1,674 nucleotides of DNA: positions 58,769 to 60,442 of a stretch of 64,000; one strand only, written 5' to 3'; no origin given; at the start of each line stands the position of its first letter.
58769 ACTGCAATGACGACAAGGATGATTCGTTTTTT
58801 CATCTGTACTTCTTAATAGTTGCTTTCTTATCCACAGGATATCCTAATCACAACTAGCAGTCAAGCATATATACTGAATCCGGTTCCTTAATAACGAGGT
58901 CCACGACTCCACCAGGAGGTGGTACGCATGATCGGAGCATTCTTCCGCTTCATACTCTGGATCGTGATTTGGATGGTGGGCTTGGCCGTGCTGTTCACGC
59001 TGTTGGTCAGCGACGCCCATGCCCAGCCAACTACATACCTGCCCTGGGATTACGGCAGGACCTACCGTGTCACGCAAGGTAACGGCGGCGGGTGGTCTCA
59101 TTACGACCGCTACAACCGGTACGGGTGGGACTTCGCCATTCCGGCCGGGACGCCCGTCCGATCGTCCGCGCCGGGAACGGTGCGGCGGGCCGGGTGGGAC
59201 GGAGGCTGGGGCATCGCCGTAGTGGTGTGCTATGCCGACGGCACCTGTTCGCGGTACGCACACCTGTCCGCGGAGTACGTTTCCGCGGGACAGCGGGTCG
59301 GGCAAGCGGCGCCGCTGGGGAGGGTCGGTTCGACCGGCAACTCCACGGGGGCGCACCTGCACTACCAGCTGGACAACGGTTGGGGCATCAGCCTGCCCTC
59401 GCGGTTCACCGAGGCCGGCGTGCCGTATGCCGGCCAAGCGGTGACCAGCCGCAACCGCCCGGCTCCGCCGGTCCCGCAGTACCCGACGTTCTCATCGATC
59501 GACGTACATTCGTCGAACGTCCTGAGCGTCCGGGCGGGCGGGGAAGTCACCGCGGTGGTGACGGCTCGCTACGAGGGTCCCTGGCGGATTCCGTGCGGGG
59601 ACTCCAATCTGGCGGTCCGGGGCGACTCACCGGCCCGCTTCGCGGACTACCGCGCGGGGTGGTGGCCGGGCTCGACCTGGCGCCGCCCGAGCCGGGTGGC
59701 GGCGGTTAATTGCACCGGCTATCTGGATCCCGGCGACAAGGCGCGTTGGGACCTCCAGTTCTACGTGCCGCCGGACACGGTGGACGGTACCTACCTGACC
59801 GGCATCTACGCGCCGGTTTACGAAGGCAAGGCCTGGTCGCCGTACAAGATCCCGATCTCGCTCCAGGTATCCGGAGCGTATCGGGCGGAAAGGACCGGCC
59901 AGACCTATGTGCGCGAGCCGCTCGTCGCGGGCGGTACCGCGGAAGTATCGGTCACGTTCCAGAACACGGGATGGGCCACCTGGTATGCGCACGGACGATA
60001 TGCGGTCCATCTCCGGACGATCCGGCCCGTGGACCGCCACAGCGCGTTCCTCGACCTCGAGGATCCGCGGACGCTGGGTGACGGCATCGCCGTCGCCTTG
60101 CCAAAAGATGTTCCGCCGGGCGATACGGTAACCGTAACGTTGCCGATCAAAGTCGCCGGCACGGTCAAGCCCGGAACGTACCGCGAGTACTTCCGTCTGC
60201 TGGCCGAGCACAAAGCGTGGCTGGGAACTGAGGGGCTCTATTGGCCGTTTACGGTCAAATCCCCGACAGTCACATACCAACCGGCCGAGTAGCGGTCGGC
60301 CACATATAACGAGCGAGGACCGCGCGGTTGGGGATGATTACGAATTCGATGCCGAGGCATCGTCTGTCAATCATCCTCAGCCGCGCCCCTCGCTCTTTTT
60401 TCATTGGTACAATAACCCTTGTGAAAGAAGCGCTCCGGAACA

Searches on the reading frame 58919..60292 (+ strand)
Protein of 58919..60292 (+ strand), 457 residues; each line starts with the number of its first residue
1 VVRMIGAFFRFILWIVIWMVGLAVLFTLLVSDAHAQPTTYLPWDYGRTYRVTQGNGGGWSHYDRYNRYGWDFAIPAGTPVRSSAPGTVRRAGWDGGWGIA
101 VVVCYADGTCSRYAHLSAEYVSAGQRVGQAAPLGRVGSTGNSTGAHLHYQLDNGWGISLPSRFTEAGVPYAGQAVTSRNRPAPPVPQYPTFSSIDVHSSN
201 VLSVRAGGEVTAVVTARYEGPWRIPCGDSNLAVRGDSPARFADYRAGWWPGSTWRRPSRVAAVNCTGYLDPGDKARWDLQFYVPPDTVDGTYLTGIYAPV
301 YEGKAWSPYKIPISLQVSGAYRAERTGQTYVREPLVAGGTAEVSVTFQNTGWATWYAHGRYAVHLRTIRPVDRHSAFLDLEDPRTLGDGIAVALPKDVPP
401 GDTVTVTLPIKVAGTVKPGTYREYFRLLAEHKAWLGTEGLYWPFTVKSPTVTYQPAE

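Call 3: search_protein_families(library=pfam, proteins=[window:58919-60292:+], max_evalue=0.01)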
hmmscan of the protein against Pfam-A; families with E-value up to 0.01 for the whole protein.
window:58919-60292:+ (457 aa): 2 families
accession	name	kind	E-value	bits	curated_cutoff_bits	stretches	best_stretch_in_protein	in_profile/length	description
PF01551.29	Peptidase_M23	-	5.6e-25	87.8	28.7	1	67-152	3-88/96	Peptidase family M23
PF16116.10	DUF4832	-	0.0018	18.5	29.2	1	336-432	119-202/216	Domain of unknown function (DUF4832)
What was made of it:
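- On Peptidase M23 (LytM): PF01551 scores 87.8 bits against 28.7 (call 3).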

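Call 4: search_protein_families(library=ncbifam, proteins=[window:58919-60292:+], max_evalue=0.01)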
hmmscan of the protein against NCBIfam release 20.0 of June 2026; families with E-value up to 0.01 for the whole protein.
window:58919-60292:+ (457 aa): 12 families
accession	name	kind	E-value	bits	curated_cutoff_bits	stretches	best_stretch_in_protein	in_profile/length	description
NF053824.1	PdgNdpepShyC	equivalog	3e-14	52.8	700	1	68-150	297-379/429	peptidoglycan DD-endopeptidase ShyC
NF050804.1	CellDivDipMCaul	equivalog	3.2e-13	49.3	900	1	69-151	530-613/634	cell division endopeptidase DipM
NF008652.0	PRK11649.1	equivalog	4.7e-13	48.6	341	1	69-151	315-397/439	murein DD-endopeptidase MepM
NF052336.1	PdgHdaseHSB100310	equivalog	5.5e-13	49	500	1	68-154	58-145/316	peptidoglycan hydrolase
NF053825.1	PdgNdpepShyA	equivalog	3.2e-12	45.9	700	1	68-151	297-380/425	peptidoglycan DD-endopeptidase ShyA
NF052530.1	Heli_ShapePgp3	exception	1.5e-08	34.1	300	1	69-150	169-250/270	peptidoglycan metallopeptidase Pgp3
NF052529.1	PG_M23_Pgp6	exception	5.2e-08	32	600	1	68-150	336-418/452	peptidoglycan metallopeptidase Pgp6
NF008644.1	PRK11637.1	equivalog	3.9e-06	26.1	270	1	73-150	292-369/385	murein hydrolase activator EnvC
NF041208.1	celldiv_DipM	equivalog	1.8e-05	24.1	740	1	69-154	321-407/419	cell division endopeptidase DipM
NF040883.1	amid_act_ActS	equivalog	6e-05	22.4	375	1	59-151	129-220/242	amidase activator ActS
NF053738.1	S2SprSpoIIQBc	equivalog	0.0005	19.8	250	1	80-151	137-210/232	stage II sporulation protein SpoIIQ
NF008123.1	PRK10871.1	equivalog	0.0047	16.4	311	1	69-150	267-348/365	murein hydrolase activator NlpD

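Call 28: find_homologous_proteins(query=window:58919-60289:+, max_evalue=0.00001)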
Query window:58919-60289:+ (457 aa): 857 proteins with E <= 0.00001 among 8000 candidates; the best 120 are listed.
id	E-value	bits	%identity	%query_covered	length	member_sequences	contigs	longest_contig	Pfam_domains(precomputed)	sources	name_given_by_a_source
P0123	0.0e+0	1063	100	99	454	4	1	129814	PF01551.30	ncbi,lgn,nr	ncbi:MAG: peptidoglycan DD-metalloendopeptidase family protein [bacterium]|nr:peptidoglycan DD-metal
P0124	2.5e-235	800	77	97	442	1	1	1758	PF01551.30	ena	-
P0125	5.5e-226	769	74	99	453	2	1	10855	PF01551.30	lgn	-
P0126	3.9e-220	750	72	99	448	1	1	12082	PF01551.30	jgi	jgi:peptidase M23-like protein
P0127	1.8e-159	550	54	96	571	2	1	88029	PF01551.30,PF16158.12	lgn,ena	-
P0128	4.0e-153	529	48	98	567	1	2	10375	PF01551.30,PF16116.11,PF16158.12,PF10633.16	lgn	-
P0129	4.4e-146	506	55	96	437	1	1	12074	PF01551.30,PF16158.12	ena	-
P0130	2.9e-145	503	55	96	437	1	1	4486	PF01551.30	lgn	-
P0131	5.2e-145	502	49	94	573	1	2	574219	PF01551.30,PF16158.12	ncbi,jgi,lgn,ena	-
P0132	2.8e-143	496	46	98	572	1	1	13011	PF01551.30,PF16158.12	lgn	-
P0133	4.0e-138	479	48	96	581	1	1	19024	PF01551.30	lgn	-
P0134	2.5e-137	477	48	94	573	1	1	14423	PF01551.30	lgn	-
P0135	2.1e-135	470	56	97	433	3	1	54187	PF01551.30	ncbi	-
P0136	8.2e-135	468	48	93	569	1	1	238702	PF01551.30,PF16158.12,PF10633.16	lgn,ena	-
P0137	1.8e-134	467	54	91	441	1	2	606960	PF01551.30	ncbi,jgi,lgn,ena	-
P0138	3.9e-131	456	48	96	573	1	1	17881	PF01551.30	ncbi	-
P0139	3.8e-127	443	48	94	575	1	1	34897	PF01551.30,PF16158.12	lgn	-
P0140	8.0e-125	436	45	92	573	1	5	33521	PF01551.30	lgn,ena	-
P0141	9.8e-108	379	50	91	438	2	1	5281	PF01551.30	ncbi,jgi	-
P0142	2.7e-89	318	39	93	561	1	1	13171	PF01551.30,PF16158.12,PF10633.16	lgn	-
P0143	5.1e-87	311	37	97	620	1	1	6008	PF01551.30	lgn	-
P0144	1.8e-80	289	37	95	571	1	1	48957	PF01551.30,PF16158.12,PF10633.16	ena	-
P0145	4.9e-76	275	61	35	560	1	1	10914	PF01551.30,PF16158.12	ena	-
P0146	2.8e-56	209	44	58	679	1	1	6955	PF01551.30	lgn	-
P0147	1.6e-33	134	31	54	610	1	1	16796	PF16158.12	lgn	-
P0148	6.7e-31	126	35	71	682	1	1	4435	PF01551.30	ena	-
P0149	2.0e-28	118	48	33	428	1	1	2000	PF01551.30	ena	-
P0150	4.5e-25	106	46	32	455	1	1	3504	PF01551.30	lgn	-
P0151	2.0e-23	101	44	34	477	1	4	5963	PF01551.30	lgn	-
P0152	2.1e-21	94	50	20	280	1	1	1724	PF01551.30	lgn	-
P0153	1.4e-20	92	46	18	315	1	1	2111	PF01551.30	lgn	-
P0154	2.9e-19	87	50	19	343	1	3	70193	PF01551.30,PF01476.27,PF23473.2,PF23577.2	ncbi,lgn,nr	ncbi:MAG TPA: M23 family metallopeptidase [Symbiobacteriaceae bacterium]|nr:M23 family metallopeptid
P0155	7.7e-18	83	48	20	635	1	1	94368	PF01551.30,PF05569.18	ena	-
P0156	1.5e-17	82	49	22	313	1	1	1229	PF01551.30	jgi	jgi:murein DD-endopeptidase MepM/ murein hydrolase activator NlpD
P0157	1.7e-17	81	55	18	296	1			PF01551.30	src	-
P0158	2.1e-17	81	47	20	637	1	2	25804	PF01551.30,PF05569.18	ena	-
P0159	2.1e-17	81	47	20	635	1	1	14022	PF01551.30,PF05569.18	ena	-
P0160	2.2e-17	81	46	20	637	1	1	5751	PF01551.30,PF05569.18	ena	-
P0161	2.5e-17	81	47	23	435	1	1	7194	PF01551.30,PF19353.5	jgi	jgi:murein DD-endopeptidase MepM/ murein hydrolase activator NlpD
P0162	3.9e-17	80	47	20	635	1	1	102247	PF01551.30,PF05569.18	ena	-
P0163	4.1e-17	80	47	20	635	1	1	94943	PF01551.30,PF05569.18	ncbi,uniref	ncbi:peptidoglycan DD-metalloendopeptidase family protein [Gemmiger sp.]|uniref:peptidoglycan DD-met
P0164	4.4e-17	80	47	20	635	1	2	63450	PF01551.30,PF05569.18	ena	-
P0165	4.5e-17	80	44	23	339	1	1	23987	PF01551.30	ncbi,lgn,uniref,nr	ncbi:M23 family metallopeptidase [Streptomyces sp. 15-116A]|uniref:M23 family metallopeptidase n=1 T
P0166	4.5e-17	80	47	20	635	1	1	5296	PF01551.30,PF05569.18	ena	-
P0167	4.5e-17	80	51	21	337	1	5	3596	PF01551.30,PF01476.27,PF23473.2,PF23577.2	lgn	-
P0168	5.1e-17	80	52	19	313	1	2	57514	PF01551.30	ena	-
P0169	5.6e-17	80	44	23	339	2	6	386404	PF01551.30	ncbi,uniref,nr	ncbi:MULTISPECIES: M23 family metallopeptidase [Streptomyces]|uniref:M23 family metallopeptidase n=1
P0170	6.6e-17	80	43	23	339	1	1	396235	PF01551.30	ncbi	-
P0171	7.4e-17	79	47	20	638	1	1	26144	PF01551.30,PF05569.18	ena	-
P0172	7.7e-17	79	51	22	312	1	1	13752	PF01551.30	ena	-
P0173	9.0e-17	79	47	20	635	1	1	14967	PF01551.30,PF05569.18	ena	-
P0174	1.1e-16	79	47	20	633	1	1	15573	PF01551.30,PF05569.18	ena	-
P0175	1.2e-16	79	49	20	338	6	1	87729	PF01551.30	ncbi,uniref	ncbi:M23 family metallopeptidase [Streptomyces tsukubensis]|uniref:M23 family metallopeptidase n=1 T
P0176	1.2e-16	79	43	23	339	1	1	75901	PF01551.30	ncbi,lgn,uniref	ncbi:M23 family metallopeptidase [Streptomyces sp. NPDC086080]|uniref:M23 family metallopeptidase n=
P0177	1.3e-16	79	43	23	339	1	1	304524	PF01551.30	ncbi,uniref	ncbi:M23 family metallopeptidase [Streptomyces sp. NPDC093250]|uniref:M23 family metallopeptidase n=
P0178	1.5e-16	78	47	20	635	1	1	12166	PF01551.30,PF05569.18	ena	-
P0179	1.6e-16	78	54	18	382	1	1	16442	PF01551.30,PF01476.27,PF23473.2,PF23577.2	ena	-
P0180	1.7e-16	78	46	20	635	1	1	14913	PF01551.30,PF05569.18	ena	-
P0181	1.8e-16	78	46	20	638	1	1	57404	PF01551.30,PF05569.18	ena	-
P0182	1.8e-16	78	40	33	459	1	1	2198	PF01551.30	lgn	-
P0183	1.8e-16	78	47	20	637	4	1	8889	PF01551.30,PF05569.18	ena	-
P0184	1.9e-16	78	47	20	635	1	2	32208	PF01551.30,PF05569.18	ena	-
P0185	1.9e-16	78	43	23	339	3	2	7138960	PF01551.30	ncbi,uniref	ncbi:M23 family metallopeptidase [Streptomyces pilosus]|uniref:M23 family metallopeptidase n=1 Tax=S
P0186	2.0e-16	78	43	23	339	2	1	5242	PF01551.30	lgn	-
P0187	2.0e-16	78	43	23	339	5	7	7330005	PF01551.30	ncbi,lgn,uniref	ncbi:M23 family metallopeptidase [Streptomyces sp. NPDC088106]|uniref:M23 family metallopeptidase n=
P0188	2.1e-16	78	43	23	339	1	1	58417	PF01551.30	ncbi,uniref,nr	ncbi:M23 family metallopeptidase [Streptomyces sp. CHD11]|uniref:M23 family metallopeptidase n=1 Tax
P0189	2.2e-16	78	47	20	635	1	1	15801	PF01551.30,PF05569.18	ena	-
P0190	2.3e-16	78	57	18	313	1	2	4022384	PF01551.30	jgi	jgi:murein DD-endopeptidase MepM/ murein hydrolase activator NlpD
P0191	2.3e-16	78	57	18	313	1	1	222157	PF01551.30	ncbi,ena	ncbi:MAG TPA: M23 family metallopeptidase [Candidatus Elarobacter sp.]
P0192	2.4e-16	78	46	20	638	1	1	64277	PF01551.30,PF05569.18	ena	-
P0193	2.7e-16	78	45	22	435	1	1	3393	PF01551.30,PF19353.5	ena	-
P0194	2.9e-16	77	44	23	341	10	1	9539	PF01551.30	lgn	-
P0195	2.9e-16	77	45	20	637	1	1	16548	PF01551.30,PF05569.18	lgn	-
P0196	3.2e-16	77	47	20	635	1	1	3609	PF01551.30,PF05569.18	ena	-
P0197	3.3e-16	77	44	23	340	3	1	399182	PF01551.30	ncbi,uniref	ncbi:M23 family metallopeptidase [Streptomyces sp. NPDC029526]|uniref:M23 family metallopeptidase n=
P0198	3.5e-16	77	48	19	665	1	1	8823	PF01551.30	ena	-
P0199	3.9e-16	77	55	18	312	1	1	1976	PF01551.30,PF10186.15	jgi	jgi:murein DD-endopeptidase MepM/ murein hydrolase activator NlpD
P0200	4.2e-16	77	46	20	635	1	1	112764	PF01551.30,PF05569.18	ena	-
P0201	4.4e-16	77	46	20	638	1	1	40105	PF01551.30,PF05569.18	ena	-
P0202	4.4e-16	77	46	20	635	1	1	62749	PF01551.30,PF05569.18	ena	-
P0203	4.5e-16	77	46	20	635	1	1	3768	PF01551.30,PF05569.18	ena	-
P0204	5.2e-16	77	47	20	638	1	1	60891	PF01551.30,PF05569.18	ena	-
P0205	5.7e-16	76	40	24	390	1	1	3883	PF01551.30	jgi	jgi:murein DD-endopeptidase MepM/ murein hydrolase activator NlpD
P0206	5.7e-16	76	43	23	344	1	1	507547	PF01551.30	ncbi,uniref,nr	ncbi:M23 family metallopeptidase [Streptomyces sp. NEAU-W12]|uniref:M23 family metallopeptidase n=1 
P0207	5.8e-16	76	47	20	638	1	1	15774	PF01551.30,PF05569.18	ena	-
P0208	5.8e-16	76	46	20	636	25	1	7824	PF01551.30,PF05569.18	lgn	-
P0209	6.4e-16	76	57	18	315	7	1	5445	PF01551.30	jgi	-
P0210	6.6e-16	76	46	20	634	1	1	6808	PF01551.30,PF05569.18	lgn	-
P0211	6.9e-16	76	54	18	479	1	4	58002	PF01551.30,PF07501.18,PF01476.27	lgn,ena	-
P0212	7.0e-16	76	54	18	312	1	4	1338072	PF01551.30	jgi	jgi:murein DD-endopeptidase MepM/ murein hydrolase activator NlpD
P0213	7.0e-16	76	54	18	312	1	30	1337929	PF01551.30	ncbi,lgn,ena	-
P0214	7.1e-16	76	54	18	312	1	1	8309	PF01551.30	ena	-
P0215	7.1e-16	76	52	18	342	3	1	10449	PF01551.30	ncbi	ncbi:M23 family metallopeptidase [Streptomyces sp. G35A]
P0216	7.9e-16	76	46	18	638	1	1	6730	PF01551.30,PF05569.18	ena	-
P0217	8.0e-16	76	44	23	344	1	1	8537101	PF01551.30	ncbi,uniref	ncbi:M23 family metallopeptidase [Streptomyces sp. GD-15H]|uniref:M23 family metallopeptidase n=1 Ta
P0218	8.5e-16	76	47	20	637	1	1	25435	PF01551.30,PF05569.18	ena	-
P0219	8.8e-16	76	50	20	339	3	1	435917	PF01551.30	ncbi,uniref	ncbi:M23 family metallopeptidase [Streptomyces sp. NPDC016640]|uniref:M23 family metallopeptidase n=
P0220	9.1e-16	76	55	18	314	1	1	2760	PF01551.30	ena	-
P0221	9.4e-16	76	47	20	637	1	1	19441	PF01551.30,PF05569.18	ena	-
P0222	9.7e-16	76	45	22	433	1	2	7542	PF01551.30,PF19353.5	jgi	jgi:murein DD-endopeptidase MepM/ murein hydrolase activator NlpD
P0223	1.0e-15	76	46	20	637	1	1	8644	PF01551.30,PF05569.18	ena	-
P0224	1.0e-15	76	46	20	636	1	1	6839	PF01551.30,PF05569.18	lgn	-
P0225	1.0e-15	76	51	19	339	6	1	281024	PF01551.30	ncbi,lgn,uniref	ncbi:M23 family metallopeptidase [Streptomyces sp. NPDC057236]|uniref:M23 family metallopeptidase n=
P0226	1.1e-15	76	46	20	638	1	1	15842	PF01551.30,PF05569.18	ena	-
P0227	1.1e-15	76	47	20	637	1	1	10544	PF01551.30,PF05569.18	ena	-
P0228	1.1e-15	76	46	20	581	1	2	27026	PF01551.30,PF05569.18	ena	-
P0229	1.1e-15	76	48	18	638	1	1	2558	PF01551.30,PF05569.18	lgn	-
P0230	1.1e-15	75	46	20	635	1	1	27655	PF01551.30,PF05569.18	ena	-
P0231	1.1e-15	75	46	20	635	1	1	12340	PF01551.30,PF05569.18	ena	-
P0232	1.2e-15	75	46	20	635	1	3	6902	PF01551.30,PF05569.18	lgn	-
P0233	1.2e-15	75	51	19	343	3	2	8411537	PF01551.30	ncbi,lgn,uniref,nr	ncbi:M23 family metallopeptidase [Streptomyces sp. Tu 3180]|uniref:M23 family metallopeptidase n=1 T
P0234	1.2e-15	75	46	18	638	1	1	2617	PF01551.30,PF05569.18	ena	-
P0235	1.2e-15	75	45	20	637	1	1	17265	PF01551.30,PF05569.18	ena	-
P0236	1.2e-15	75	47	20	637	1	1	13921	PF01551.30,PF05569.18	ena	-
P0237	1.2e-15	75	46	20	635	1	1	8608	PF01551.30,PF05569.18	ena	-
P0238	1.3e-15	75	47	20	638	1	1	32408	PF01551.30,PF05569.18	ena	-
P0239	1.3e-15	75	46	20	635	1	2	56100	PF01551.30,PF05569.18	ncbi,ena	-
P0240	1.3e-15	75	46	20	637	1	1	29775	PF01551.30,PF05569.18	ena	-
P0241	1.4e-15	75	45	20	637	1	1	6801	PF01551.30,PF05569.18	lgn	-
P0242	1.4e-15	75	45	20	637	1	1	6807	PF01551.30,PF05569.18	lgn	-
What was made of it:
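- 58928..59023 (+): Protein B signal peptide (probable true start ATG 58928; AHA|QP cleavage-like site). The NCBI model of the same protein is 454 aa (call 28).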

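Call 61: find_encoding_contigs(protein=P0137, flank=7000, max_places=1)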
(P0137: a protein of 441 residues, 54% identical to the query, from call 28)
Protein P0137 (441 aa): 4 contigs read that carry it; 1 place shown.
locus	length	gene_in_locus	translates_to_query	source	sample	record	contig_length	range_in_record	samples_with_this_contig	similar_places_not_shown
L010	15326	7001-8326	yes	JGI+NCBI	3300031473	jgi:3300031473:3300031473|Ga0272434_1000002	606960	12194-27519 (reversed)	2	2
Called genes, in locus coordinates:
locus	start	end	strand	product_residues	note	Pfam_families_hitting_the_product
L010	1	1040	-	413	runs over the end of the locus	PF21269:TreT_GT1, PF00534:Glycos_transf_1, PF13692:Glyco_trans_1_4, PF20706:GT4-conflict (weak)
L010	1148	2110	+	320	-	PF01087:GalP_UDP_transf, PF01230:HIT (faint), PF16285:DUF4931_N (weak), PF16268:DUF4921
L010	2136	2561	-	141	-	PF02075:RuvC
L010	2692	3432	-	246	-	PF20772:TACO1_YebC_N, PF01709:Transcrip_reg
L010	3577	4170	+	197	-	PF05137:PilN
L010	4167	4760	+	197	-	PF04350:PilO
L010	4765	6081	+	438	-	-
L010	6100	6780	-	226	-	-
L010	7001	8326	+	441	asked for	PF01551:Peptidase_M23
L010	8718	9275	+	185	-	-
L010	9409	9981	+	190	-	PF06821:Ser_hydrolase, PF00561:Abhydrolase_1 (faint)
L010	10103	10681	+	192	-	-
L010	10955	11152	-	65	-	-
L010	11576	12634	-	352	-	PF13581:HATPase_c_2 (weak), PF02518:HATPase_c (weak), PF14213:DUF4325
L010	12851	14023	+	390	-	PF01232:Mannitol_dh, PF08125:Mannitol_dh_C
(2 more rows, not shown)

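Call 62: find_encoding_contigs(protein=P0131, flank=7000, max_places=1)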
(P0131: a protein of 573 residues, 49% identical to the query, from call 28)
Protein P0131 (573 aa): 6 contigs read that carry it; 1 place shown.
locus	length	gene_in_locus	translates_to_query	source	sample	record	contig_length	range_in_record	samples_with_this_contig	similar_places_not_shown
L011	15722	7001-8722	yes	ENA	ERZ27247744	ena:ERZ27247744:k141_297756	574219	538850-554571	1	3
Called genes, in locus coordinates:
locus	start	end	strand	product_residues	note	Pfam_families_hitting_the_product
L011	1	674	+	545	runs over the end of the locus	PF00343:Phosphorylase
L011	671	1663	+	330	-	PF01087:GalP_UDP_transf, PF02744:GalP_UDP_tr_C (faint), PF01230:HIT (faint), PF16268:DUF4921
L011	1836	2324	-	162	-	PF02075:RuvC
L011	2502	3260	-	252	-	PF20772:TACO1_YebC_N, PF01709:Transcrip_reg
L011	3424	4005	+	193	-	PF05137:PilN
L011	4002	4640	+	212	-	PF04350:PilO (weak)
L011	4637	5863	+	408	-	-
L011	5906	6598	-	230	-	-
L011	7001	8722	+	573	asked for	PF01551:Peptidase_M23, PF16158:N_BRCA1_IG (faint)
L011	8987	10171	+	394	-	PF12704:MacB_PCD, PF02687:FtsX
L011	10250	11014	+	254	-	PF02463:SMC_N (weak), PF00005:ABC_tran, PF13304:AAA_21 (faint)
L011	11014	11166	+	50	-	-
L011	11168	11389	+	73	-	-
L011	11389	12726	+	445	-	PF21799:MurD-like_N (weak), PF08245:Mur_ligase_M, PF02875:Mur_ligase_C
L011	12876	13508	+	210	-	-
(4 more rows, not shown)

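Call 82: search_dna_similar(query=P0147, collection=phages, mode=protein, max_evalue=0.001, max_rows=20)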
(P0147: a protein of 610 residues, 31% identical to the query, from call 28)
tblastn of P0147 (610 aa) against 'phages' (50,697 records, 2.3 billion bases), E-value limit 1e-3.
No match.

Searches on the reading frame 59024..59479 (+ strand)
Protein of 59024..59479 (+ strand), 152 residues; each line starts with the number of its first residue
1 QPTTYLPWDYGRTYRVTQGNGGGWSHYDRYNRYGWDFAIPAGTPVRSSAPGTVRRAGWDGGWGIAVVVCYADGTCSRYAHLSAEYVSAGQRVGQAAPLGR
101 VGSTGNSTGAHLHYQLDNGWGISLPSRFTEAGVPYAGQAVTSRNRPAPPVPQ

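Call 26: search_solved_structures(query=window:59024-59479:+, max_evalue=0.001, show_alignments=3)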
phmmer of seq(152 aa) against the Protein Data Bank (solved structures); distinct sequences matched with E-value up to 0.001: 36.
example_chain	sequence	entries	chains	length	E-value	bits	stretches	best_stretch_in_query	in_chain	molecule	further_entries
3slu_A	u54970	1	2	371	4e-17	66.1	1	33-119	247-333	M23 peptidase domain protein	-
6muk_A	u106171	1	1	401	4.6e-17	65.9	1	33-119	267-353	Peptidase M23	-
2hsi_A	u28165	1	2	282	3.4e-14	56.5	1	28-117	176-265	Putative peptidase M23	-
5kvp_A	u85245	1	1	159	4.2e-14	56.3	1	27-116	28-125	Zoocin A endopeptidase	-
9gy1_A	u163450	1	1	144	7.1e-14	55.5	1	15-123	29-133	Peptidase, M23 family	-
5j1l_A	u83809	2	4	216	3.6e-13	53.2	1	30-116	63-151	ToxR-activated gene (TagE)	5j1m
6ue4_A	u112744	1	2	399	3e-12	50.2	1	33-117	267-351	ShyA endopeptidase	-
6u2a_A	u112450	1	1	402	3.1e-12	50.2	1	33-117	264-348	ShyA endopeptidase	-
9m7n_A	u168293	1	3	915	5.1e-12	49.5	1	32-119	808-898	Gp16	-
2b44_A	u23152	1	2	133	7.1e-12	49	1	31-119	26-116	Glycyl-glycine endopeptidase lytM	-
2b0p_A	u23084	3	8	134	7.2e-12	49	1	31-119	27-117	Glycyl-glycine endopeptidase lytM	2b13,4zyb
7qrl_A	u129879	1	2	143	1.2e-11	48.2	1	34-116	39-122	DipM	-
7qrl_C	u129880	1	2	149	1.3e-11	48.1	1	34-116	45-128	DipM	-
1qwy_A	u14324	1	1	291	2.5e-11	47.2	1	31-119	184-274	peptidoglycan hydrolase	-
5kqb_A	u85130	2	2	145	2.2e-10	44.1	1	9-119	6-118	Peptidase M23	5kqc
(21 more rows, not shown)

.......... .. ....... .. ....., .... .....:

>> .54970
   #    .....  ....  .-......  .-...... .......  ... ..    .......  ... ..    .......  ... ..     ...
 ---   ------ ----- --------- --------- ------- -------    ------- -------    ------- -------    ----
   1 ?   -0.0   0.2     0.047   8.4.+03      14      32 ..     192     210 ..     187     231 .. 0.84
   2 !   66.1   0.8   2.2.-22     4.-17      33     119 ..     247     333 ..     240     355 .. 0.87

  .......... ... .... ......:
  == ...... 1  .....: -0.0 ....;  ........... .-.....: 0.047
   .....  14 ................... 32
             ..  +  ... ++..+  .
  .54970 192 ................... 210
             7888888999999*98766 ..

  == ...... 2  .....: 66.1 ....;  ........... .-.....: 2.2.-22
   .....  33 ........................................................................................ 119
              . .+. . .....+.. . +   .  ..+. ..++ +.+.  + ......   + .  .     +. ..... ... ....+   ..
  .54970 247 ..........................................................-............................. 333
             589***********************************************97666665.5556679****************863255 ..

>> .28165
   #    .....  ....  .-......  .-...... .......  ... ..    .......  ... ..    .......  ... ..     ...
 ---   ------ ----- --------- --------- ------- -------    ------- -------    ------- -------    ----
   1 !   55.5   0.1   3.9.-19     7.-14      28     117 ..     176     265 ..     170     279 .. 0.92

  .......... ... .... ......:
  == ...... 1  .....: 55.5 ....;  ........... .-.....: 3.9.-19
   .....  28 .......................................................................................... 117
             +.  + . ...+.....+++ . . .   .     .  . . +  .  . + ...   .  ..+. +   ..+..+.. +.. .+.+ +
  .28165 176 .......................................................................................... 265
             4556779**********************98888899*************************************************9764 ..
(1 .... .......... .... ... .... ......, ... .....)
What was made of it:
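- On Peptidase M23 (LytM): The best PDB relatives are 3SLU/6MUK (4e-17), LytM and lysostaphin (call 26). The motif reads R66-Y-G-W-D70, with Arg where 2HSI has His (call 26).
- Closest known: Modular Gram-positive autolysins and endolysins with repeated wall-binding modules. Same: Lysostaphin and LytM are M23 enzymes, like protein B (call 26).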

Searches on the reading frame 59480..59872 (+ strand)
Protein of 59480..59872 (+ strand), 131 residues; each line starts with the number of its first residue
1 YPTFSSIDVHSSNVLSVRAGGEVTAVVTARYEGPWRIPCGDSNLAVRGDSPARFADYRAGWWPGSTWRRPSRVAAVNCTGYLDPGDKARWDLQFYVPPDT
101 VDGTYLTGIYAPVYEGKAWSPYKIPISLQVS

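Call 6: search_protein_families(library=pfam, proteins=[window:59480-59872:+], max_evalue=10)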
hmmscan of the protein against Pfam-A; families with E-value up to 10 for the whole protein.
seq(131 aa): 1 family
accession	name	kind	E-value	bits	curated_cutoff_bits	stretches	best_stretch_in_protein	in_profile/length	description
PF24353.1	DUF7513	-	0.13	12.5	27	1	18-52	21-55/81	Domain of unknown function (DUF7513)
